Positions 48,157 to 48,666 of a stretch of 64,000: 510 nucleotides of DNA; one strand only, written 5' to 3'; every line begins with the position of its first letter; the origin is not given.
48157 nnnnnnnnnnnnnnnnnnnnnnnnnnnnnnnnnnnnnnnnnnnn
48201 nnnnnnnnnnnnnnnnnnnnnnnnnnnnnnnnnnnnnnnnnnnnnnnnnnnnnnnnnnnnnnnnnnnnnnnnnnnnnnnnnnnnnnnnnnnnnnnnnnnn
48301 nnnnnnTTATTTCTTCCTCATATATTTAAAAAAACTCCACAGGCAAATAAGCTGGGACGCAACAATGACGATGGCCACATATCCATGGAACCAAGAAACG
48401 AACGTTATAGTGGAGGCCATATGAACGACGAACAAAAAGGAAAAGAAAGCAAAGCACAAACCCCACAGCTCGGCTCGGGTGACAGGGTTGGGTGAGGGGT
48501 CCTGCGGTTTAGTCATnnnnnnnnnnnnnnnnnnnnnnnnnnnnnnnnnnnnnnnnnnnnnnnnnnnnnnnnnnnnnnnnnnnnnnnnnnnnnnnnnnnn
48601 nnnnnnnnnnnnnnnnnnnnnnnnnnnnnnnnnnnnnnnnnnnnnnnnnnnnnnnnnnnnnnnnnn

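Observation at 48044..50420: Inositol-phosphate synthase plus CDP-alcohol phosphatidyltransferase operon (bacterial inositol lipid or solute synthesis)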

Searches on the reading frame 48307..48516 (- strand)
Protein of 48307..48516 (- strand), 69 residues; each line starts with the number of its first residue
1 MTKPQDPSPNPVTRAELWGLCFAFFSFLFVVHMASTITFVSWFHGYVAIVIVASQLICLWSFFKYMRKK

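Call 4: search_protein_families(library=ncbifam, proteins=[window:48307-48516:-], max_evalue=0.01)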
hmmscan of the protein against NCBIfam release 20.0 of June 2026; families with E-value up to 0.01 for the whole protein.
window:48307-48516:- (69 aa): 0 families

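Call 5: search_protein_families(library=pfam, proteins=[window:48307-48516:-], max_evalue=0.01)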
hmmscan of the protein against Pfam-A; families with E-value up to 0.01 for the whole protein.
window:48307-48516:- (69 aa): 0 families

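Call 59: find_homologous_proteins(query=window:48307-48516:-, max_evalue=0.01)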
Query window:48307-48516:- (69 aa): 1 proteins with E <= 0.01 among 1 candidates.
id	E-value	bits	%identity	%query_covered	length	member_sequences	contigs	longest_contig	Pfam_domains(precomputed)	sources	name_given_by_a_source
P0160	1.2e-40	154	100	100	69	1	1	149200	-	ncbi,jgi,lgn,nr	ncbi:MAG TPA: hypothetical protein VI749_05540 [Candidatus Omnitrophota bacterium]|nr:hypothetical p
